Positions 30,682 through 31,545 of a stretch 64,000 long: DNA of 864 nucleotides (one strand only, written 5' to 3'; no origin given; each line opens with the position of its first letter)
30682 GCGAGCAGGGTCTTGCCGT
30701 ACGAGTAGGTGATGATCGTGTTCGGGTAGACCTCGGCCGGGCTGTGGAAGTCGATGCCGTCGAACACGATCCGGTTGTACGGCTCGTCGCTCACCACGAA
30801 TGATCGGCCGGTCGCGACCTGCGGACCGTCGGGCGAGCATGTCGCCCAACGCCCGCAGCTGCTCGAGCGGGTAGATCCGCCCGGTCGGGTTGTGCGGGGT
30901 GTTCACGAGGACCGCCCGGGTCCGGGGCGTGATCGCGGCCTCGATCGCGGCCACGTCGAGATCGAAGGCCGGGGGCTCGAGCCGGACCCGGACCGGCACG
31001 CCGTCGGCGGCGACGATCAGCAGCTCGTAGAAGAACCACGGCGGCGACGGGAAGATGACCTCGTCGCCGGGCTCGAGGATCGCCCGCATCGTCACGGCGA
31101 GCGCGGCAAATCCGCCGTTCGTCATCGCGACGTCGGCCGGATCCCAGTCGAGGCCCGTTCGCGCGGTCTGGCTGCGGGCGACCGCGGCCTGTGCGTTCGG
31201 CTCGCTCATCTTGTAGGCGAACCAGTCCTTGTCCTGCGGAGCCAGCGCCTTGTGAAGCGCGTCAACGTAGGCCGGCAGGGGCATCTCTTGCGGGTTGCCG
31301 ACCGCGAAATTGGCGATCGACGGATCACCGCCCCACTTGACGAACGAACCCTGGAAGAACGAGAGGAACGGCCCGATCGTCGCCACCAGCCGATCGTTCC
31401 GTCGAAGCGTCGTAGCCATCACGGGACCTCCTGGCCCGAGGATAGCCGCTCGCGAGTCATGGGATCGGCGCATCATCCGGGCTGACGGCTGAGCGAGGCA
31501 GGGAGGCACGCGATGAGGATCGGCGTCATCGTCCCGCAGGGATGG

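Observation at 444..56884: About 20 single-base frame disruptions in otherwise well-conserved genes: indel-prone assembly or very recent pseudogenisation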

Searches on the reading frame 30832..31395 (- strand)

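Call 41: search_protein_families(library=pfam, proteins=[window:30832-31395:-], max_evalue=0.01)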
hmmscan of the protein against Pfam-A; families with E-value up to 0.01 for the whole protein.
window:30832-31395:- (188 aa): 4 families
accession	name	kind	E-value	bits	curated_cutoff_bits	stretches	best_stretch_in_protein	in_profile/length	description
PF00155.27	Aminotran_1_2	-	3.1e-22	79.7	19.7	1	27-185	3-173/361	Aminotransferase class I and II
PF01041.23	DegT_DnrJ_EryC1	-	3.6e-11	43.3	19.8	1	91-184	44-135/360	DegT/DnrJ/EryC1/StrS aminotransferase family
PF01053.26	Cys_Met_Meta_PP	-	5.9e-07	28.8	27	1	89-179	70-158/381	Cys/Met metabolism PLP-dependent enzyme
PF01212.27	Beta_elim_lyase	-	0.0095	15.7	27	0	93-183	54-154/288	Beta-eliminating lyase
